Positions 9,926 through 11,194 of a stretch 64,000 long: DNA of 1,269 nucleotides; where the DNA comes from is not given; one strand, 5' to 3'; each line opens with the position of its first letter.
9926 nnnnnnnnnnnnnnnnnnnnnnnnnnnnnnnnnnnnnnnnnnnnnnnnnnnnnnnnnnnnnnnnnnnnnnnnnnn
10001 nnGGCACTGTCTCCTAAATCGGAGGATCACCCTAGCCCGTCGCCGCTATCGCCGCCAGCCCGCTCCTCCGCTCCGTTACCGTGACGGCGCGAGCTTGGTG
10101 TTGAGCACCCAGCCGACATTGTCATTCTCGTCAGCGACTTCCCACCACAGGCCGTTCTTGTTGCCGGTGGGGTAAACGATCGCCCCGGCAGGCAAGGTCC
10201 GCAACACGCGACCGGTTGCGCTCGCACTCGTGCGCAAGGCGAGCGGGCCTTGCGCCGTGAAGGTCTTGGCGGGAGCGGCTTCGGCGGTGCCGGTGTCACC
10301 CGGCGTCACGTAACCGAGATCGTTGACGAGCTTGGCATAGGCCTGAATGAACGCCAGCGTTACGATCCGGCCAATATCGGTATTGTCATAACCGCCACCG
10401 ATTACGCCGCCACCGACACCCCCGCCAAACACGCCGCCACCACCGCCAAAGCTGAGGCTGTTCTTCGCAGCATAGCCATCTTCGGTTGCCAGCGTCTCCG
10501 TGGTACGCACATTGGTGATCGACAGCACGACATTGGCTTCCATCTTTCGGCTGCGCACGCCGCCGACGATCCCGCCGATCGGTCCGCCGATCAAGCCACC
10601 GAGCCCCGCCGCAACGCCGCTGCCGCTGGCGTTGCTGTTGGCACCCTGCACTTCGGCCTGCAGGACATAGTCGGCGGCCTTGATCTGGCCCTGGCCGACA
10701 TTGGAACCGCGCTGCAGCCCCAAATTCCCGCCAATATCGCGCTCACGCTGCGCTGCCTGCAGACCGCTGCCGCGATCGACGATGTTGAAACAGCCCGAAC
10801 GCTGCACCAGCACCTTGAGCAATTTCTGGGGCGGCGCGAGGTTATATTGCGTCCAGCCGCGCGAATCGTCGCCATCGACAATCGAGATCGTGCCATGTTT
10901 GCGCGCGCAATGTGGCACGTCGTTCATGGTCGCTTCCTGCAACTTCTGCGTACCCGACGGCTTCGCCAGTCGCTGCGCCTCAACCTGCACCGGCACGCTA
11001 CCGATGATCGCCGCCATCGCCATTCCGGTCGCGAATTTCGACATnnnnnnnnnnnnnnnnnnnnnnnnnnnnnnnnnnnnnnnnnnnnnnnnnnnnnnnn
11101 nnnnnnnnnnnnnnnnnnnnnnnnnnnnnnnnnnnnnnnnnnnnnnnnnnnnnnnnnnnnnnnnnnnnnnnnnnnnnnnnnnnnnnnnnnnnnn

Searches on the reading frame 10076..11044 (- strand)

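Call 64: search_protein_families(library=pfam, proteins=[window:10076-11044:-], max_evalue=0.001)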
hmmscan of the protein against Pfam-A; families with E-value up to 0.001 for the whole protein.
window:10076-11044:- (322 aa): 2 families
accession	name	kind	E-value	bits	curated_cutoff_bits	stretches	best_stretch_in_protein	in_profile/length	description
PF03783.19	CsgG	-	1.5e-11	44.5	20.8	1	48-241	7-199/210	Curli production assembly/transport component CsgG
PF08239.17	SH3_3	-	7.7e-06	26.4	27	1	268-315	3-50/54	Bacterial SH3 domain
